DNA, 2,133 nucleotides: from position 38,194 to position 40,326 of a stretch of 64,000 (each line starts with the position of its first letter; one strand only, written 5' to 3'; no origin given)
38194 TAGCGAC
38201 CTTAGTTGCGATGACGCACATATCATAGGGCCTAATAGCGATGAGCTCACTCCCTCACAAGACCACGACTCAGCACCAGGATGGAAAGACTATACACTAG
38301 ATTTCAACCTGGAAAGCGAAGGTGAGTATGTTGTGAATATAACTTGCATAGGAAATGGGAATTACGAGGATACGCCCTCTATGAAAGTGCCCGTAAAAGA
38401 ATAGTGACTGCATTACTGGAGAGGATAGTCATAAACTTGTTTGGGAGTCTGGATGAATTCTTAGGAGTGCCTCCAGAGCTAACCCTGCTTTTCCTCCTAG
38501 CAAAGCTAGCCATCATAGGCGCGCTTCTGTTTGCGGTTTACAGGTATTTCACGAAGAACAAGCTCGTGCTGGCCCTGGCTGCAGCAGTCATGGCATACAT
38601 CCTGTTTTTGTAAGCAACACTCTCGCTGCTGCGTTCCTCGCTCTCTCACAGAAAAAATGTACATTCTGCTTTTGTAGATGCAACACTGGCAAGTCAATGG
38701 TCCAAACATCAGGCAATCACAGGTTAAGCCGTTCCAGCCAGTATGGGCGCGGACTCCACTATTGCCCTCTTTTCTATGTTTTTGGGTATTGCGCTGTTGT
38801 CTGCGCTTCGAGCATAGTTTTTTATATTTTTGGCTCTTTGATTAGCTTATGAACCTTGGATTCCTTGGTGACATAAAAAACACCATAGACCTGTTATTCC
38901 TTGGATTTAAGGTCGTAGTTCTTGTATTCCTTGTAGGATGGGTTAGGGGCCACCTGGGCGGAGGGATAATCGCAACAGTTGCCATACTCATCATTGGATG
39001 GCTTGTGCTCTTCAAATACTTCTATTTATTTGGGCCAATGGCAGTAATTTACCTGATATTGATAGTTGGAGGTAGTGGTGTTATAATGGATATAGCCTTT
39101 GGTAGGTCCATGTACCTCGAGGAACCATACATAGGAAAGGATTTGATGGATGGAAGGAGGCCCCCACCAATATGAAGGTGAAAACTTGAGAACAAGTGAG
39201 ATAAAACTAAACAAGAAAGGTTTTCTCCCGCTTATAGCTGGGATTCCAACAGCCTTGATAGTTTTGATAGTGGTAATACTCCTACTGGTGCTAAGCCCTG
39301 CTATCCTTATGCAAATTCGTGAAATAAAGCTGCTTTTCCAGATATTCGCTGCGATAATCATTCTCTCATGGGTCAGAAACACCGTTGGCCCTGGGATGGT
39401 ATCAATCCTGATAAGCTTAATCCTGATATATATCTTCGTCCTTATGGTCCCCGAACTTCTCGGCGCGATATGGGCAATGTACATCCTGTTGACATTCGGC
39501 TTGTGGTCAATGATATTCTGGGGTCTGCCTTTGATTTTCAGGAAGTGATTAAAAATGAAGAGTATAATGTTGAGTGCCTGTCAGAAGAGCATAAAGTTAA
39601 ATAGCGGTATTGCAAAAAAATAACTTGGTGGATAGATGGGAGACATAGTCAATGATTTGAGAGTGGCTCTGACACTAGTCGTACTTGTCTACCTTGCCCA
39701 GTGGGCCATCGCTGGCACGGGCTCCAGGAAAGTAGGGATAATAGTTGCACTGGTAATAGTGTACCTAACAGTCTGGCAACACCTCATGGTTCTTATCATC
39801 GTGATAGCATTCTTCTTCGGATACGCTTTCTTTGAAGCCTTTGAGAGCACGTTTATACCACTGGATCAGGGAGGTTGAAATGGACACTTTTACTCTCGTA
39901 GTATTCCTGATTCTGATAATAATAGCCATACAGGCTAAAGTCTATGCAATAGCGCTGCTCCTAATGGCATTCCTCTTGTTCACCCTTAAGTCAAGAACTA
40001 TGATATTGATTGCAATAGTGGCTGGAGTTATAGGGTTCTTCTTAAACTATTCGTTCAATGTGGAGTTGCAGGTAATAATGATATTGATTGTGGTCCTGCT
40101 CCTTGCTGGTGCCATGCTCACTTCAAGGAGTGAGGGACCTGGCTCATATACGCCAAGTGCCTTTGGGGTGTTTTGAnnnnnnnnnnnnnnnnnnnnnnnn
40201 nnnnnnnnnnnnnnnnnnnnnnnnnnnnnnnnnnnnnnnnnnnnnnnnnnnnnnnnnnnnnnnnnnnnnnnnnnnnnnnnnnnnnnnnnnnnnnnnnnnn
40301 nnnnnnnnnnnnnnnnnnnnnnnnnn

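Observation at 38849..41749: Tight array of eight small membrane-protein genes, five forming a new MDT...SAFG hairpin family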

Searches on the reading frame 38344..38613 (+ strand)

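Call 5: search_protein_families(library=pfam, proteins=[window:38344-38613:+], max_evalue=1)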
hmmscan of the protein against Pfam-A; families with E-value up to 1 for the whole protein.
window:38344-38613:+ (89 aa): 2 families
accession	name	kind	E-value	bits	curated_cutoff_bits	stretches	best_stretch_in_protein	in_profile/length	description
PF18902.5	DUF5658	-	0.25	12.6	25.2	1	48-87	36-76/82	Domain of unknown function (DUF5658)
PF12553.13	DUF3742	-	0.42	11.1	27.2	1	41-84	39-81/120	Protein of unknown function (DUF3742)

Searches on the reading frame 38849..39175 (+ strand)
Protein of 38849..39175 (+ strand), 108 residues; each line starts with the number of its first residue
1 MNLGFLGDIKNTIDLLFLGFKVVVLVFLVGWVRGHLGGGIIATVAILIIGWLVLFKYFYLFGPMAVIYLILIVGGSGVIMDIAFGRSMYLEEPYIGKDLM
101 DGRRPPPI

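Call 5: search_protein_families(library=pfam, proteins=[window:38849-39175:+], max_evalue=1)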
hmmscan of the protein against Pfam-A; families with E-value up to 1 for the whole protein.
window:38849-39175:+ (108 aa): 0 families

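Call 88: search_protein_families(library=ncbifam, proteins=[window:38849-39175:+], max_evalue=0.1)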
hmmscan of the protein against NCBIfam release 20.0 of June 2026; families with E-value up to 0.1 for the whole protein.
window:38849-39175:+ (108 aa): 0 families

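Call 89: search_protein_families(library=phrogs, proteins=[window:38849-39175:+], max_evalue=0.1)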
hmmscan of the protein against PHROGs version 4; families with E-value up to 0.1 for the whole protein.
window:38849-39175:+ (108 aa): 0 families

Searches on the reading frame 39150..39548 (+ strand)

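Call 5: search_protein_families(library=pfam, proteins=[window:39150-39548:+], max_evalue=1)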
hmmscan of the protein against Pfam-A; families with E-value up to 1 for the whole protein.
window:39150-39548:+ (132 aa): 1 family
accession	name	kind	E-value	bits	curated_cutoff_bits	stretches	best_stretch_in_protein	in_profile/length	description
PF09843.14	DUF2070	-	0.26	10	30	1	17-118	65-166/561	Predicted membrane protein (DUF2070)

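Call 88: search_protein_families(library=ncbifam, proteins=[window:39150-39548:+], max_evalue=0.1)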
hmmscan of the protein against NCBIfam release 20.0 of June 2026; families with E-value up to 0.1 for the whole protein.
window:39150-39548:+ (132 aa): 0 families

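Call 89: search_protein_families(library=phrogs, proteins=[window:39150-39548:+], max_evalue=0.1)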
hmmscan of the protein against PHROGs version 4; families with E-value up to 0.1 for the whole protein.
window:39150-39548:+ (132 aa): 0 families

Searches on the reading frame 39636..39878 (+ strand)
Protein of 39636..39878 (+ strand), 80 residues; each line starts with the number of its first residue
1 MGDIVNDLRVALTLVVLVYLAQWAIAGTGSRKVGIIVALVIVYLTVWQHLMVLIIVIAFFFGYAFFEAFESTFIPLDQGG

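Call 5: search_protein_families(library=pfam, proteins=[window:39636-39878:+], max_evalue=1)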
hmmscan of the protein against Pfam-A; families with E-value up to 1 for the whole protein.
window:39636-39878:+ (80 aa): 1 family
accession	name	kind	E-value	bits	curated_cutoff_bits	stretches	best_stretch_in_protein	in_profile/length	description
PF10361.14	DUF2434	-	0.056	12.9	25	1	13-76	229-292/294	Protein of unknown function (DUF2434)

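Call 88: search_protein_families(library=ncbifam, proteins=[window:39636-39878:+], max_evalue=0.1)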
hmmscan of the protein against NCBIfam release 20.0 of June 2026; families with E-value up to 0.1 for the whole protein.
window:39636-39878:+ (80 aa): 0 families

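Call 89: search_protein_families(library=phrogs, proteins=[window:39636-39878:+], max_evalue=0.1)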
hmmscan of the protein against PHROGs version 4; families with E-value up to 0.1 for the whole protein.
window:39636-39878:+ (80 aa): 0 families

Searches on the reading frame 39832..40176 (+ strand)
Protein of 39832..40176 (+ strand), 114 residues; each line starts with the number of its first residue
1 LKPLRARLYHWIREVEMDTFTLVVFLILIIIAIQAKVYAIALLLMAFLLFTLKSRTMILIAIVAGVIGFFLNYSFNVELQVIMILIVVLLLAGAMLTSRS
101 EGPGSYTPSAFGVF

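Call 5: search_protein_families(library=pfam, proteins=[window:39832-40176:+], max_evalue=1)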
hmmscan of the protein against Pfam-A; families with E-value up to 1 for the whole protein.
window:39832-40176:+ (114 aa): 3 families
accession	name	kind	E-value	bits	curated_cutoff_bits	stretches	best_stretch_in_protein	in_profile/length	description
PF16311.10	TMEM100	-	0.00079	19.5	34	1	59-98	62-101/133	Transmembrane protein 100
PF04932.20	Wzy_C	-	0.0077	16.5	31.7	1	40-97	1-57/149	O-Antigen ligase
PF01901.21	O_anti_polymase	-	0.016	15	24.2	1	18-97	116-195/335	Putative O-antigen polymerase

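Call 88: search_protein_families(library=ncbifam, proteins=[window:39880-40176:+], max_evalue=0.1)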
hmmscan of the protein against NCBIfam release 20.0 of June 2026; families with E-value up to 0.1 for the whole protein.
window:39880-40176:+ (98 aa): 0 families

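Call 89: search_protein_families(library=phrogs, proteins=[window:39880-40176:+], max_evalue=0.1)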
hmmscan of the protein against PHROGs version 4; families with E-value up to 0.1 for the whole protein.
window:39880-40176:+ (98 aa): 1 family
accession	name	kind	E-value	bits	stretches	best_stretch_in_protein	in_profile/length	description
phrog_1367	-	unknown function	0.055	14.2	1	65-81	5-21/48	-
